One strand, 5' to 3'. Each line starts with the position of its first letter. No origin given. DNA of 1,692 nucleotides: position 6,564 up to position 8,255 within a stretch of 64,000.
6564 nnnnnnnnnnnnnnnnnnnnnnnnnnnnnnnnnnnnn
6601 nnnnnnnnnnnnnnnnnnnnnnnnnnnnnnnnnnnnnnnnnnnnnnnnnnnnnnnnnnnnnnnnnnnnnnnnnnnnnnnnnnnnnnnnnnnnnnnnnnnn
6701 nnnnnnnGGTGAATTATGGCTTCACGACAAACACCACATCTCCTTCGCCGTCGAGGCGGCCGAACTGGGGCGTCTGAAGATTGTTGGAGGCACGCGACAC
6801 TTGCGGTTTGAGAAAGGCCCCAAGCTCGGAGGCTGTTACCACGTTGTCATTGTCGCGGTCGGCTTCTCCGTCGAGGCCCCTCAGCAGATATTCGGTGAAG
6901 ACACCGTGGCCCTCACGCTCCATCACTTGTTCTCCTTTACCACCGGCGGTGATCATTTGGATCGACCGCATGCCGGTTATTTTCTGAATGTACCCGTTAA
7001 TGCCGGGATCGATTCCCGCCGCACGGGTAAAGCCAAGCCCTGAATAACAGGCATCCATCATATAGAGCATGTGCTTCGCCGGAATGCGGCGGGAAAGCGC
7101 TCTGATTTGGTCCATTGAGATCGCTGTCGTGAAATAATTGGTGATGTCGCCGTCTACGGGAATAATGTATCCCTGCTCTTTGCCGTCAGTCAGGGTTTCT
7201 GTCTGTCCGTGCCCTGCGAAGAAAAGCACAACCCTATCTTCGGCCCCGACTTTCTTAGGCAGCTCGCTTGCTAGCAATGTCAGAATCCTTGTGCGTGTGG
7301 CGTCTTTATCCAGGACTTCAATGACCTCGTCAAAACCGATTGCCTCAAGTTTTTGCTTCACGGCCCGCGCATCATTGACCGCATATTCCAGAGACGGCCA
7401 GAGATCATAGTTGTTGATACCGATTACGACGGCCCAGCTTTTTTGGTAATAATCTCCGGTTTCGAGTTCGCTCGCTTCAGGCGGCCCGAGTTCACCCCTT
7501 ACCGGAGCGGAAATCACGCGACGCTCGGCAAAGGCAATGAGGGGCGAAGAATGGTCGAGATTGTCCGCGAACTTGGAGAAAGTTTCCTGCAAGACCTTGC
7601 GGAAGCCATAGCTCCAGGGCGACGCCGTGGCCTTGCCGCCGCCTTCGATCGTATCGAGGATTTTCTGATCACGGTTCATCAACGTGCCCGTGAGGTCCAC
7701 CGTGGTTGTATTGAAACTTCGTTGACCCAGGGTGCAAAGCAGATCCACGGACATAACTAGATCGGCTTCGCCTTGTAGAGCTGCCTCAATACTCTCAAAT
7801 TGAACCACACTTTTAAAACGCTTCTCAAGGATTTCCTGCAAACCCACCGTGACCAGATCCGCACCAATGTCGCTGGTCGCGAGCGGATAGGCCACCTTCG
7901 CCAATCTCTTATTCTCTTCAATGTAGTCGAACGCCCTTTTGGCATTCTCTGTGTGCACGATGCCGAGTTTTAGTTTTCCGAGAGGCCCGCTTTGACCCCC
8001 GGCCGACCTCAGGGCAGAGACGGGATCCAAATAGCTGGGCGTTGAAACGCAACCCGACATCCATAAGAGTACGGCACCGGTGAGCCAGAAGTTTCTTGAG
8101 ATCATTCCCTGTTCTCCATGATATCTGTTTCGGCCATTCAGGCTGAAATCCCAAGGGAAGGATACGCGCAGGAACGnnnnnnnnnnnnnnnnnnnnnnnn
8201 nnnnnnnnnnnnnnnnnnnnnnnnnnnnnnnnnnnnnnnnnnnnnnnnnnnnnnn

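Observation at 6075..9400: Lipoprotein carrying a caspase (peptidase C14) domain, in an operon with a GH5-like hydrolase, an S4 RNA-binding protein and ArfB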

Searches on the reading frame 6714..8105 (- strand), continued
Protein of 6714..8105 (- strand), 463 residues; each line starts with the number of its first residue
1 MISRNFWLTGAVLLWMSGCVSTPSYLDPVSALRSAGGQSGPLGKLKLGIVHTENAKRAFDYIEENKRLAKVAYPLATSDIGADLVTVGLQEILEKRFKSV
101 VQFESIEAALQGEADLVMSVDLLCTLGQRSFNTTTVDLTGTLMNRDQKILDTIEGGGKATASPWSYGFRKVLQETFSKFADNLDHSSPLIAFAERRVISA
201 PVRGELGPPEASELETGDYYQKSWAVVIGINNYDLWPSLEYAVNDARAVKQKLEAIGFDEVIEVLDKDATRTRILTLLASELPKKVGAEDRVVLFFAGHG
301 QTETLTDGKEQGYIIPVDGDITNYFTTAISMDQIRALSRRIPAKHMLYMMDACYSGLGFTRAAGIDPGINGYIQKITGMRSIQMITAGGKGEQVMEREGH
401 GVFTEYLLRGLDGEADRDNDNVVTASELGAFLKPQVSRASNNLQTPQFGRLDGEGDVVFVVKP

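Call 82: search_protein_families(library=pfam, alignment_id=A5, max_evalue=0.001)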
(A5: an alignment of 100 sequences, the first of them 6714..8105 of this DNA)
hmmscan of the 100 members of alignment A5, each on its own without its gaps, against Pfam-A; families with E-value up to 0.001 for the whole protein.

A. member 1, window:6714-8105:- (463 aa): 1 family
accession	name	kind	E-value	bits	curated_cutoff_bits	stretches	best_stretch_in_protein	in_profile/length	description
PF00656.27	Peptidase_C14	-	9e-18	65.2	21.4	1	223-447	2-222/233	Caspase domain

B. families by the number of members that match (of 100 scanned): 20 families
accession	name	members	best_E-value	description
PF00656.27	Peptidase_C14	41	2.3e-41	Caspase domain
PF13180.12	PDZ_2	5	3.2e-17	PDZ domain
PF17820.7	PDZ_6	3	4.1e-24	PDZ domain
PF00595.29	PDZ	3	2.3e-16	PDZ domain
PF07719.23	TPR_2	3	4e-07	Tetratricopeptide repeat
PF12770.12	CHAT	2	1.1e-06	CHAT domain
PF01364.23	Peptidase_C25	2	6e-05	Peptidase family C25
PF08238.18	Sel1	1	4e-76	Sel1 repeat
PF13365.12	Trypsin_2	1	9.7e-27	Trypsin-like peptidase domain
PF00089.32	Trypsin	1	7.7e-12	Trypsin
PF09136.16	Glucodextran_B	1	1.5e-08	Glucodextranase, domain B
PF04495.20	GRASP55_65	1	6.1e-08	GRASP55/65 PDZ-like domain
PF09851.14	SHOCT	1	1.7e-05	Short C-terminal domain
PF03783.19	CsgG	1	5.1e-05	Curli production assembly/transport component CsgG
PF00515.34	TPR_1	1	6.2e-05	Tetratricopeptide repeat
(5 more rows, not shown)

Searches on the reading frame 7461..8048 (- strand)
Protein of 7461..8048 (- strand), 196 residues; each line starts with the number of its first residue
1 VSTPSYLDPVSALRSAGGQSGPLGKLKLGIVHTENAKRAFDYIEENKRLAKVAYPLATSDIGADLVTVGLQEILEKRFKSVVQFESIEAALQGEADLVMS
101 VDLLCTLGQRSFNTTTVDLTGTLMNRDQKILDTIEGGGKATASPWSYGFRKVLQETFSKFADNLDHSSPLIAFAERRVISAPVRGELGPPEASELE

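Call 41: predict_structure(alignment_id=A2)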
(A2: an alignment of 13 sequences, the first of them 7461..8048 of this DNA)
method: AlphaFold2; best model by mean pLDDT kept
length: 196 residues; sequences in the alignment: 13
mean_pLDDT: 81.1   pTM: 0.75
mean pLDDT of the five models: 81.1, 81.0, 80.3, 79.6, 78.4
residues with pLDDT >= 90: 105; 70-90: 50; 50-70: 6; < 50: 35
segments of 3 or more residues with pLDDT < 50: 1-18, 180-196
pLDDT, mean of each block of 10 residues (from residue 1): 41 45 87 94 90 81 93 92 93 91 91 93 93 96 88 96 91 73 38 39
secondary structure, 60 per line:
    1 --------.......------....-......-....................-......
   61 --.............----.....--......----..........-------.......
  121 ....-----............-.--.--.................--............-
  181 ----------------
elements in order: H9-15 H22-25 E27-32 H34-53 H55-60 H63-75 E80-84 H87-92 E97-106 E114-124 E130-141 H149-165 H168-179

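Call 46: fold_search(model_id=the predicted structure, library=pdb)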
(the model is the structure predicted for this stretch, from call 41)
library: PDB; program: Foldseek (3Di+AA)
matches with E <= 10: 736; with E <= 0.001: 17
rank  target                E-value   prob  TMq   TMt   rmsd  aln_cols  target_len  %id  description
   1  5t11_G                1.5e-05  1.00  0.39  0.53   6.1       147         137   16  PelC L103M dodecamer from Paraburkholderia phytofirmans, space group C2 (released 2017-03-15)
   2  5t11_I                4.0e-05  1.00  0.38  0.51   5.7       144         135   14  PelC L103M dodecamer from Paraburkholderia phytofirmans, space group C2 (released 2017-03-15)
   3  5t10_B                7.6e-05  1.00  0.40  0.52   6.8       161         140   16  PelC dodecamer from Paraburkholderia phytofirmans, space group P6 (released 2017-03-15)
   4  5t10_C                9.2e-05  1.00  0.39  0.52   6.6       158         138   14  PelC dodecamer from Paraburkholderia phytofirmans, space group P6 (released 2017-03-15)
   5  5t11_C                9.8e-05  1.00  0.37  0.51   6.5       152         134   16  PelC L103M dodecamer from Paraburkholderia phytofirmans, space group C2 (released 2017-03-15)
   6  5t10_A                1.2e-04  1.00  0.39  0.54   5.7       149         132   15  PelC dodecamer from Paraburkholderia phytofirmans, space group P6 (released 2017-03-15)
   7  5t11_E                1.2e-04  1.00  0.40  0.51   6.1       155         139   12  PelC L103M dodecamer from Paraburkholderia phytofirmans, space group C2 (released 2017-03-15)
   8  5t11_D                1.4e-04  1.00  0.37  0.52   6.4       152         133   16  PelC L103M dodecamer from Paraburkholderia phytofirmans, space group C2 (released 2017-03-15)
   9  5t11_B                1.5e-04  1.00  0.38  0.50   6.3       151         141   14  PelC L103M dodecamer from Paraburkholderia phytofirmans, space group C2 (released 2017-03-15)
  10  5t11_F                1.6e-04  1.00  0.38  0.52   6.2       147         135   16  PelC L103M dodecamer from Paraburkholderia phytofirmans, space group C2 (released 2017-03-15)
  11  5t11_K                1.7e-04  1.00  0.37  0.52   5.8       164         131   12  PelC L103M dodecamer from Paraburkholderia phytofirmans, space group C2 (released 2017-03-15)
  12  5t11_L                1.8e-04  1.00  0.39  0.52   5.4       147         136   14  PelC L103M dodecamer from Paraburkholderia phytofirmans, space group C2 (released 2017-03-15)
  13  5t11_A                2.1e-04  1.00  0.39  0.52   6.8       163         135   15  PelC L103M dodecamer from Paraburkholderia phytofirmans, space group C2 (released 2017-03-15)
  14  5t11_H                2.7e-04  1.00  0.39  0.52   6.3       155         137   15  PelC L103M dodecamer from Paraburkholderia phytofirmans, space group C2 (released 2017-03-15)
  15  5tse_A                2.9e-04  0.95  0.25  0.32  10.5       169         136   11  2.35 Angstrom Crystal Structure Minor Lipoprotein from Acinetobacter baumannii. (released 2016-11-09)
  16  4hrv_B                6.2e-04  0.95  0.27  0.35  16.4       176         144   12  Crystal Structure of Lipoprotein GNA1162 from Neisseria meningitidis (released 2013-04-24)
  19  5tse_C                2.0e-03  0.98  0.33  0.46   7.5       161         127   10  2.35 Angstrom Crystal Structure Minor Lipoprotein from Acinetobacter baumannii. (released 2016-11-09)
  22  5tse_B                3.7e-03  0.89  0.28  0.35   7.2       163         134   10  2.35 Angstrom Crystal Structure Minor Lipoprotein from Acinetobacter baumannii. (released 2016-11-09)
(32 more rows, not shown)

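Call 47: search_protein_families(library=pfam, proteins=[window:7461-8048:-], max_evalue=10)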
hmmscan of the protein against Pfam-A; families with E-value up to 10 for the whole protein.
window:7461-8048:- (196 aa): 0 families

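Call 80: search_protein_representatives(alignment_id=A2)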
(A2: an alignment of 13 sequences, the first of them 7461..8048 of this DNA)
Query: 13 sequences, 197 profile positions. Proteins with E-value up to 0.001 (for the whole library): 183; up to 1e-10: 84; up to 1e-30: 8. The best 150 are listed.
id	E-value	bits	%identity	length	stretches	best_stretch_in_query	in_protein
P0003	2.4e-75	268.8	-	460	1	1-190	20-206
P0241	1.9e-38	148.4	-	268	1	4-176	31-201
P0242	3.6e-37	144.2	-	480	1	5-180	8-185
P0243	1.4e-35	139.1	-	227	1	3-181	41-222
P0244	9.8e-32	126.5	-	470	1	1-187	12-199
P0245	1.1e-31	126.3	-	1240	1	25-176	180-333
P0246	1.9e-31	125.6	-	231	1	15-175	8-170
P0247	3.7e-31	124.6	-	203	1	13-188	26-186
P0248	1.9e-29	119.0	-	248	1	1-172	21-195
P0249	1.0e-27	113.4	-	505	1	20-172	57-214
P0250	1.2e-27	113.2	-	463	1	3-176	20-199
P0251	5.2e-27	111.1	-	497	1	1-186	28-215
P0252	3.7e-26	108.3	-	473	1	6-179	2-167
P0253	4.2e-26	108.1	-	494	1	2-171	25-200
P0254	5.0e-26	107.9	-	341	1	3-172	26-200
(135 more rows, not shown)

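Call 83: find_encoding_contigs(protein=P0243, flank=5000, max_places=3)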
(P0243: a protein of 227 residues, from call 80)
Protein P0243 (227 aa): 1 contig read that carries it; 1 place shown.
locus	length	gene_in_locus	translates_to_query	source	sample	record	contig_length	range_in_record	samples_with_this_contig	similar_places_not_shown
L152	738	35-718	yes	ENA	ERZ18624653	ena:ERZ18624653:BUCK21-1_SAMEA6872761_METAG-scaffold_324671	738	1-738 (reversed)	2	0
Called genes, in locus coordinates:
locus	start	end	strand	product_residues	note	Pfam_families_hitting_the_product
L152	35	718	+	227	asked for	-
